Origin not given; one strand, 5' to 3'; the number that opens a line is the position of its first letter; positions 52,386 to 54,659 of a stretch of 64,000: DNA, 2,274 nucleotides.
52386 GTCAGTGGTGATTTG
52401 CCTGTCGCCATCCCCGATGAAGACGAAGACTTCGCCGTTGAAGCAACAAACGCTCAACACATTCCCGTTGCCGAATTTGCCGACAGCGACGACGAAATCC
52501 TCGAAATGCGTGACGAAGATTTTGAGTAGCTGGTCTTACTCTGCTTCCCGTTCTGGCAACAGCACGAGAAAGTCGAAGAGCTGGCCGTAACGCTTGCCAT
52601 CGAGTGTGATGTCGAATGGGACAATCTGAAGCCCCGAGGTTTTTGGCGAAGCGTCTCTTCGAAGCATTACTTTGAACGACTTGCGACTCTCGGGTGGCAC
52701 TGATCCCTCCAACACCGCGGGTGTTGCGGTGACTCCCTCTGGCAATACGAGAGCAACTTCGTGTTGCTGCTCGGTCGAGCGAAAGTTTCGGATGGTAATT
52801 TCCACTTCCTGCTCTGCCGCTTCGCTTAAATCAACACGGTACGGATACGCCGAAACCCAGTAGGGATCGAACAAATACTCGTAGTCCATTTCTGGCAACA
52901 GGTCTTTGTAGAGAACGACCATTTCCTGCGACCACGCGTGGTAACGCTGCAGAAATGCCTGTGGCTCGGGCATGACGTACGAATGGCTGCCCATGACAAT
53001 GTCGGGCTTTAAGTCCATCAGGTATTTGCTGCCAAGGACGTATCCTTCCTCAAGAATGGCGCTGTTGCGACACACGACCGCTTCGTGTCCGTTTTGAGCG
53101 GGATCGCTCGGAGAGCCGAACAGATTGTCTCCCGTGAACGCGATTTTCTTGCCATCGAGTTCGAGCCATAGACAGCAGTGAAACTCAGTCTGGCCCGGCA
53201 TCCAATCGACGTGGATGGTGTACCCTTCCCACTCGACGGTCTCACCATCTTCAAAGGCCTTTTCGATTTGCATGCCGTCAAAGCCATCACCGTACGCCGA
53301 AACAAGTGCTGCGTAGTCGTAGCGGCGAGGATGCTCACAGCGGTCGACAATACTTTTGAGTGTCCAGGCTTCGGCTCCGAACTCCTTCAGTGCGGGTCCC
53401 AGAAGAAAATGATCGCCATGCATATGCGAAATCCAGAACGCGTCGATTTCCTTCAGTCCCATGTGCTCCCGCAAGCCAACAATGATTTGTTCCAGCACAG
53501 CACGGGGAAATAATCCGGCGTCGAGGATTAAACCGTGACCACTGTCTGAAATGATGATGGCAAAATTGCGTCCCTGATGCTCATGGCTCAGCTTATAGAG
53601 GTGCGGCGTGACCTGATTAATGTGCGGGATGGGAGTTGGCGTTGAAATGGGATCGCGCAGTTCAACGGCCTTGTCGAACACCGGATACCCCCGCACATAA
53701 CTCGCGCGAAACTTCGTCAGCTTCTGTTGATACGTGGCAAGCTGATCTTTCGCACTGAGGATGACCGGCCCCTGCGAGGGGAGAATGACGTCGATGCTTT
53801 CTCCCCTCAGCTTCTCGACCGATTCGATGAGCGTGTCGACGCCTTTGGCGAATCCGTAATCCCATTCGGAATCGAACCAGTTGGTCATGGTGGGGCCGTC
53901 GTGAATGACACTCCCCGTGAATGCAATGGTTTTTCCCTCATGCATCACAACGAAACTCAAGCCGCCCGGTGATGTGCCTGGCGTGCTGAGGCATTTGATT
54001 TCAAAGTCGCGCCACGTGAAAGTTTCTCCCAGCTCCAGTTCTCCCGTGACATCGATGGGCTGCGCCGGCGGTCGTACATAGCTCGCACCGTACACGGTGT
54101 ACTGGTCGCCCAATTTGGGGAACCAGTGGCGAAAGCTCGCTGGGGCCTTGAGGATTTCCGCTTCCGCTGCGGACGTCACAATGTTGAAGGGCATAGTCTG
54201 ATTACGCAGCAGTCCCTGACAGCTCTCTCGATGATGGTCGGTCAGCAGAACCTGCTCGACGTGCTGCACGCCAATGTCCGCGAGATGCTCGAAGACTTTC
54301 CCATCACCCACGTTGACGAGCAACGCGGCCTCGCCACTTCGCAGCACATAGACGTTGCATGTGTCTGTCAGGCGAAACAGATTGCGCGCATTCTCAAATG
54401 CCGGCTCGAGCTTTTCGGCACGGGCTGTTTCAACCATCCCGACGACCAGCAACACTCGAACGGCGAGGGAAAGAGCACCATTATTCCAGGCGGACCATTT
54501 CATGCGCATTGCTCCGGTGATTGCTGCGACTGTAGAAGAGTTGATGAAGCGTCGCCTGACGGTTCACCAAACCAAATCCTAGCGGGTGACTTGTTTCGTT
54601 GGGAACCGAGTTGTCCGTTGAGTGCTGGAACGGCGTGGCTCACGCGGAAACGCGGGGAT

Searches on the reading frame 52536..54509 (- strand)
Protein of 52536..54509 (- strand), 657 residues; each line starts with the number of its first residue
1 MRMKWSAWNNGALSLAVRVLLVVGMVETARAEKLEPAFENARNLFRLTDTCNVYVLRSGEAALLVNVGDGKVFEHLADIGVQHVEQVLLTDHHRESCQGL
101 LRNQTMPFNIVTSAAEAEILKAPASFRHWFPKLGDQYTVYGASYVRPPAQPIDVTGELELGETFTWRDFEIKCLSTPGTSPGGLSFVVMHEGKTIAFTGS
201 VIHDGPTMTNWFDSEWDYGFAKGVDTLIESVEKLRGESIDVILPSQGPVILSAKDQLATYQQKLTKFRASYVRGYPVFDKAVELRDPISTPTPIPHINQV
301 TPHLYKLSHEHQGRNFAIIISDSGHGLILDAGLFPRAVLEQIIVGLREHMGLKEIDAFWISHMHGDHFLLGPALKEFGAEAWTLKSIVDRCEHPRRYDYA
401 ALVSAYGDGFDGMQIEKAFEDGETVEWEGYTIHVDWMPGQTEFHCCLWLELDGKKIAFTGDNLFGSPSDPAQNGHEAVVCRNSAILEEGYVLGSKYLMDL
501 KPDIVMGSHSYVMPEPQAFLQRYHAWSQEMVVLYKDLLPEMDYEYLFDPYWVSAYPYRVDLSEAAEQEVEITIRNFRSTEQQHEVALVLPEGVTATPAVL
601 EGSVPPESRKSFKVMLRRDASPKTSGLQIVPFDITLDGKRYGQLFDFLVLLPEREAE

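Call 90: search_protein_families(library=pfam, proteins=[window:52536-54509:-], max_evalue=0.0001)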
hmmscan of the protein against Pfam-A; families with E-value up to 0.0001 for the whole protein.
window:52536-54509:- (657 aa): 1 family
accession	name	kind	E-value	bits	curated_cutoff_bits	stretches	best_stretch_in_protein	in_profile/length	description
PF00753.33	Lactamase_B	-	4.5e-14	53.3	22.7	1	316-471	7-159/196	Metallo-beta-lactamase superfamily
